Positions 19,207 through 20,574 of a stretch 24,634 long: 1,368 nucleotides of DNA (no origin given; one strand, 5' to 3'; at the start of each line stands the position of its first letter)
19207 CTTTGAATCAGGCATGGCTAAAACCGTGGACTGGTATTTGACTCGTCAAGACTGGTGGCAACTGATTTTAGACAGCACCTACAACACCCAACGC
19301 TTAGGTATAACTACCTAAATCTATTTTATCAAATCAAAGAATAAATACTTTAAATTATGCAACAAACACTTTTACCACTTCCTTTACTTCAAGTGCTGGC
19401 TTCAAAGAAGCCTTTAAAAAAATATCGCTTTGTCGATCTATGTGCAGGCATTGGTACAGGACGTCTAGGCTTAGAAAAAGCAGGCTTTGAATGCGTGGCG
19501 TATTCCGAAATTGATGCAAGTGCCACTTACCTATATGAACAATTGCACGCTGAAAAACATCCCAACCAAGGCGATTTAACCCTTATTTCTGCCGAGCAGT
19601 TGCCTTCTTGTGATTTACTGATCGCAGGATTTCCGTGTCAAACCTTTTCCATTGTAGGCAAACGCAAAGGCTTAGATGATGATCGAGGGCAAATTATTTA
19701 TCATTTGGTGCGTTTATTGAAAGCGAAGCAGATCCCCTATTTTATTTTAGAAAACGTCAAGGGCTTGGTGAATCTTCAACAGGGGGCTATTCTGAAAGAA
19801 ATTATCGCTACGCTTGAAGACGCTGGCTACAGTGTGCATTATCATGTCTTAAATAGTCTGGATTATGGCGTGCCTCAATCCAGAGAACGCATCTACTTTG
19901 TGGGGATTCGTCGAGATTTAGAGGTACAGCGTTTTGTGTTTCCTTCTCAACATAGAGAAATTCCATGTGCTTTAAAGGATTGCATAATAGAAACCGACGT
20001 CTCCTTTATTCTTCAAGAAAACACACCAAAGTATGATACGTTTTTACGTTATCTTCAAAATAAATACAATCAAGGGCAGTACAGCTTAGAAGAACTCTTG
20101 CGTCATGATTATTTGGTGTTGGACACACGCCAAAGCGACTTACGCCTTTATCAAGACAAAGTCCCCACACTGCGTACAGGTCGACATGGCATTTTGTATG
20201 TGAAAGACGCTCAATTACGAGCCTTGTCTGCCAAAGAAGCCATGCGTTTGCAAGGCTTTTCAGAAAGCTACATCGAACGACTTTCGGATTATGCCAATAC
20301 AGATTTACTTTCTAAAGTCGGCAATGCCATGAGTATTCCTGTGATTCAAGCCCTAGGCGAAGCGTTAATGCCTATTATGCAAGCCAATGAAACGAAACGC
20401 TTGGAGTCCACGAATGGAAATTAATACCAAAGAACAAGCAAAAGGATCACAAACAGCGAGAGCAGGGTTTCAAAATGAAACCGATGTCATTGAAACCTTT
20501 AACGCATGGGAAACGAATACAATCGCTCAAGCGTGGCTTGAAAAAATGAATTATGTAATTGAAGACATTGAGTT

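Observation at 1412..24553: Unannotated ~150-bp ERIC-like structured repeat family, 7 copies in 24.6 kb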

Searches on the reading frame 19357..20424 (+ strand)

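Call 12: search_protein_families(library=pfam, proteins=[window:19357-20424:+])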
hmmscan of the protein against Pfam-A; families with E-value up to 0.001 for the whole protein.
window:19357-20424:+ (355 aa): 1 family
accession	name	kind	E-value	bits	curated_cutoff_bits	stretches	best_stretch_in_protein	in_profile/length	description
PF00145.23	DNA_methylase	-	6.1e-75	253.1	22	1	23-337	1-322/324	C-5 cytosine-specific DNA methylase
